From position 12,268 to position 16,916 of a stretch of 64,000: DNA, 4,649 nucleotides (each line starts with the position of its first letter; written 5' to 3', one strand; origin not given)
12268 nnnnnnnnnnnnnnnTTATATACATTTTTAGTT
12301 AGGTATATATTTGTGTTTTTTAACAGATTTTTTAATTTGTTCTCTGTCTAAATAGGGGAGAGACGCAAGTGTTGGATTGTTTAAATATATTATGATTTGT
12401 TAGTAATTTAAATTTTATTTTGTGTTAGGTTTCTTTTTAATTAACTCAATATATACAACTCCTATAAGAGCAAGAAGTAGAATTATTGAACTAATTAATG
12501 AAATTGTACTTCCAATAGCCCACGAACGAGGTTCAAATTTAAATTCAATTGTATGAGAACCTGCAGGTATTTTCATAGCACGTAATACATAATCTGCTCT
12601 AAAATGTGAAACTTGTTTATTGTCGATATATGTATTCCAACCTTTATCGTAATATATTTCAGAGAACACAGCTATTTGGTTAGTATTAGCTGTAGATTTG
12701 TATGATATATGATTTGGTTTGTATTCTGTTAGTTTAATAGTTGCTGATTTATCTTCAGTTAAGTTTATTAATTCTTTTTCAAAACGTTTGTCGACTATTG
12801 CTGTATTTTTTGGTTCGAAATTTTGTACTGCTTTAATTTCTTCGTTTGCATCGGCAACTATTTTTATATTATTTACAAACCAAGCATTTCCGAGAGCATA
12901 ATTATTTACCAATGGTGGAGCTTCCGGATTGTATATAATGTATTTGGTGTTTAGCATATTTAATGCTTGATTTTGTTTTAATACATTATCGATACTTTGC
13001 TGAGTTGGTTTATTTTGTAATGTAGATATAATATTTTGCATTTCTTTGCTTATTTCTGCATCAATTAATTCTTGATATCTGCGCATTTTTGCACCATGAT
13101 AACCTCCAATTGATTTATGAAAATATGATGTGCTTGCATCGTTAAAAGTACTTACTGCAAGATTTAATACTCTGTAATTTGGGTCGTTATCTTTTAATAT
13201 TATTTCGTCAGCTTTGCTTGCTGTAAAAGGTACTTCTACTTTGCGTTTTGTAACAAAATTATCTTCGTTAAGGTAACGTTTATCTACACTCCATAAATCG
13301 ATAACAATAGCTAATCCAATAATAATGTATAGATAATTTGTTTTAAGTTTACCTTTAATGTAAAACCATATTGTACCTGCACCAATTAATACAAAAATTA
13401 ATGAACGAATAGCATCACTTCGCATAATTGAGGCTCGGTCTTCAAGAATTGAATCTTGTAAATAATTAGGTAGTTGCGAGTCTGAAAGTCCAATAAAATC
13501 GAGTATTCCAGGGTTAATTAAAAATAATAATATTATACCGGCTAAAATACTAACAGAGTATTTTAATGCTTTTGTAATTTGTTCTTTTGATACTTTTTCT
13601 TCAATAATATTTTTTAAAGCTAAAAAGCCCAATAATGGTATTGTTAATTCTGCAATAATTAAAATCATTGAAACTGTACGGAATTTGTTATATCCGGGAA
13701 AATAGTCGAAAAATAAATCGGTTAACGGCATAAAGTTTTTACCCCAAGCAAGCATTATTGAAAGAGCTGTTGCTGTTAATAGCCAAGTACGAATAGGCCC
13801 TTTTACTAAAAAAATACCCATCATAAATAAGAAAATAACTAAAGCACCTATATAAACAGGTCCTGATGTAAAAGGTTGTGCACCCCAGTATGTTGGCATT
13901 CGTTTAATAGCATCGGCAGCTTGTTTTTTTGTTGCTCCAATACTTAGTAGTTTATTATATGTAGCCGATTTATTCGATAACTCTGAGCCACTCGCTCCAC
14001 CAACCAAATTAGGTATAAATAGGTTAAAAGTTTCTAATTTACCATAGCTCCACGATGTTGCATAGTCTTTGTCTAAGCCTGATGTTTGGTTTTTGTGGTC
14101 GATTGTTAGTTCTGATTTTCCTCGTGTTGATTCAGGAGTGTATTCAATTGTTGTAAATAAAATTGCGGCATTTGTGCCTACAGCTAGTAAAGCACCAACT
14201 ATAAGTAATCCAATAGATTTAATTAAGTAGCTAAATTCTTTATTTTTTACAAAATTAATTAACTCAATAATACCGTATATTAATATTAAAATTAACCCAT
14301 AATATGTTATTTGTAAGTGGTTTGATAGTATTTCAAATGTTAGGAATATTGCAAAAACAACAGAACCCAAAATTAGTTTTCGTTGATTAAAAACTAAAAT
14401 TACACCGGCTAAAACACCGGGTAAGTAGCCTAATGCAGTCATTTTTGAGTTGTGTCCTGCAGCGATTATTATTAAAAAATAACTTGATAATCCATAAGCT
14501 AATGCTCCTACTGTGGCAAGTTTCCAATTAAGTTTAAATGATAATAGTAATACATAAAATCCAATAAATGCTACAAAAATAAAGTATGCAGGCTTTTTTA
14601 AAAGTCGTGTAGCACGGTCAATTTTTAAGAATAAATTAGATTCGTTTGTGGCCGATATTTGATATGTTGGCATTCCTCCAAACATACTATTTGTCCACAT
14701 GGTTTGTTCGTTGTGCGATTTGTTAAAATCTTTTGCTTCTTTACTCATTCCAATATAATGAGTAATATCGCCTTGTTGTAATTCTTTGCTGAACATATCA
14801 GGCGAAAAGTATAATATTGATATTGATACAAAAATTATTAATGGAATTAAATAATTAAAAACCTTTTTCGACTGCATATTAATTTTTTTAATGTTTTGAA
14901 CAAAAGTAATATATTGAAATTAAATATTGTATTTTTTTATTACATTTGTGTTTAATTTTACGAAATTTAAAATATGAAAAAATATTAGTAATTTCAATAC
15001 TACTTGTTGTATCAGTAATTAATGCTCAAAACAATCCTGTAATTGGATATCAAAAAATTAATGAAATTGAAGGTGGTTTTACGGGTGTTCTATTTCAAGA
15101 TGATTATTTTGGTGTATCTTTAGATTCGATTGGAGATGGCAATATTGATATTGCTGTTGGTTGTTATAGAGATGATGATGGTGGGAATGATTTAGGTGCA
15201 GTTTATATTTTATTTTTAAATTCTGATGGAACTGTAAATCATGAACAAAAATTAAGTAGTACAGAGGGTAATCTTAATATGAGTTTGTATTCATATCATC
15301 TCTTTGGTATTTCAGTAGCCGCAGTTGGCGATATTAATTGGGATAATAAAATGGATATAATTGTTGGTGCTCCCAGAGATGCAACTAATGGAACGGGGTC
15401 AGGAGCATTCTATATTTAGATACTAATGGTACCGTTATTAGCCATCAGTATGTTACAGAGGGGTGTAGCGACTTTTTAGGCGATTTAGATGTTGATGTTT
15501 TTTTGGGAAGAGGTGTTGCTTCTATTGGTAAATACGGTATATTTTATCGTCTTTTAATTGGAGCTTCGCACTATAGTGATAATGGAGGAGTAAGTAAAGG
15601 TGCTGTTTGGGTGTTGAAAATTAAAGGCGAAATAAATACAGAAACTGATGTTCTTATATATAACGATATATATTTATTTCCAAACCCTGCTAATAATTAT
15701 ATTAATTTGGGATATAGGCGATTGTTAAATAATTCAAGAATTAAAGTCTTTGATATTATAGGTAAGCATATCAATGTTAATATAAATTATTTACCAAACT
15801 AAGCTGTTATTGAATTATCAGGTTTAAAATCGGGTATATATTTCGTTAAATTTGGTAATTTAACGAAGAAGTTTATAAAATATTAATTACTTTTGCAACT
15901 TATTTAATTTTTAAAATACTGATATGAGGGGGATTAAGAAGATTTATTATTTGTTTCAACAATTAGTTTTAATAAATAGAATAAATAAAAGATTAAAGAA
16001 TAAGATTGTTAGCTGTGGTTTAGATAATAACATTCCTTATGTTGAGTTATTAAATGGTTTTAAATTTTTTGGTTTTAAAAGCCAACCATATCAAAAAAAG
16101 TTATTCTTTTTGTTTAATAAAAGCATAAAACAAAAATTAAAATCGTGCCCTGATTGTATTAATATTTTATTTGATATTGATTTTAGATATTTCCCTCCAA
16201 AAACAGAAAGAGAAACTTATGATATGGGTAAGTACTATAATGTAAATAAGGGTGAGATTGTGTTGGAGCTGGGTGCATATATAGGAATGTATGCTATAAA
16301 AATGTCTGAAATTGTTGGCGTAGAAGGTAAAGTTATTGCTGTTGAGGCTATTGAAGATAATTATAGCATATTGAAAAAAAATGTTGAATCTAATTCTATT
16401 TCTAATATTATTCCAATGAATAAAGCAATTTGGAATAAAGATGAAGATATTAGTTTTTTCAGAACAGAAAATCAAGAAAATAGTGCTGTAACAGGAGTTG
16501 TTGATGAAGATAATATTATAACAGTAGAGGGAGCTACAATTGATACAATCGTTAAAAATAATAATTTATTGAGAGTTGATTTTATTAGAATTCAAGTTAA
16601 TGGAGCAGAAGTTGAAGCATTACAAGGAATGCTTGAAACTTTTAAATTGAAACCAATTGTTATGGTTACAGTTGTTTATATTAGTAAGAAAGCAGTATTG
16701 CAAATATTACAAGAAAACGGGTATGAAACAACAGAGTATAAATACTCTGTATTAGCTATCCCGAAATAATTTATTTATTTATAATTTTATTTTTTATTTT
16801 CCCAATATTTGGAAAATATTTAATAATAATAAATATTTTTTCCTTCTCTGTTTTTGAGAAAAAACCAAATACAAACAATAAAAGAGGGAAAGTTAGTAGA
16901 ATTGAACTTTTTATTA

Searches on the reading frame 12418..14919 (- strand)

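Call 26: search_protein_families(library=pfam, proteins=[window:12418-14919:-], max_evalue=0.00001)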
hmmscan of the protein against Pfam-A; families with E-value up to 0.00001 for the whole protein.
window:12418-14919:- (834 aa): 1 family
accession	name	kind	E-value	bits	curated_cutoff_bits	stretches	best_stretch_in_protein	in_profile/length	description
PF09586.16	YfhO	-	4.8e-15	55.5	28.5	2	724-807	752-835/835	Bacterial membrane protein YfhO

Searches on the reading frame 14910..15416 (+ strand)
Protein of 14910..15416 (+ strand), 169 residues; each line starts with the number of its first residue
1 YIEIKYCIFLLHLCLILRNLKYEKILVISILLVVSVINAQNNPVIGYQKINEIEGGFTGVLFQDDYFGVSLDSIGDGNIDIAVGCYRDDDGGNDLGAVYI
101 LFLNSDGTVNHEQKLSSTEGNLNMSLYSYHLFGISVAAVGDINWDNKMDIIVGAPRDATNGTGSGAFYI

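Call 27: search_protein_families(library=pfam, proteins=[window:14910-15416:+], max_evalue=0.00001)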
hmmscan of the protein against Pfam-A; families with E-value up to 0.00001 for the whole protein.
window:14910-15416:+ (169 aa): 2 families
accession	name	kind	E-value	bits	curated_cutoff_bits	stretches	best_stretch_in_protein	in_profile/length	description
PF14312.12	FG-GAP_2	-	1.5e-09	38.3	23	0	130-169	16-48/49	FG-GAP repeat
PF01839.29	FG-GAP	-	1.4e-07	31.6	22.1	1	132-169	1-36/37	FG-GAP repeat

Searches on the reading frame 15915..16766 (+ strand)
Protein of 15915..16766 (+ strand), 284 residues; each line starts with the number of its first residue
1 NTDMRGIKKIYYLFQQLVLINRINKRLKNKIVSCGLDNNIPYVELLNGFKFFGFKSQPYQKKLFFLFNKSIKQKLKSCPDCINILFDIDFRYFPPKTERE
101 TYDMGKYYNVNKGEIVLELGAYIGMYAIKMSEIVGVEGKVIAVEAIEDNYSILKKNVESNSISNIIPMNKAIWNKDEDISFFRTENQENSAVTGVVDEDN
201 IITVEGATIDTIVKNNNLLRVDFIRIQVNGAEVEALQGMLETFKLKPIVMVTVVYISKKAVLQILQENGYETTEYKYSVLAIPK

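Call 27: search_protein_families(library=pfam, proteins=[window:15915-16766:+], max_evalue=0.00001)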
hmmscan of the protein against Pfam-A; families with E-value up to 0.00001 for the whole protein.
window:15915-16766:+ (284 aa): 3 families
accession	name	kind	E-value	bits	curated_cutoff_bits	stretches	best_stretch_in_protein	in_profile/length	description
PF05050.19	Methyltransf_21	-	7.9e-13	49.3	22.7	1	119-271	2-172/173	Methyltransferase FkbM domain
PF02475.24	TRM5-TYW2_MTfase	-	2.3e-06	28.1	28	1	84-169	10-93/164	TRM5/TYW2 methyltransferase domain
PF01135.25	PCMT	-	7e-06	26.4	20.3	0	106-166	67-127/210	Protein-L-isoaspartate(D-aspartate) O-methyltransferase (PCMT)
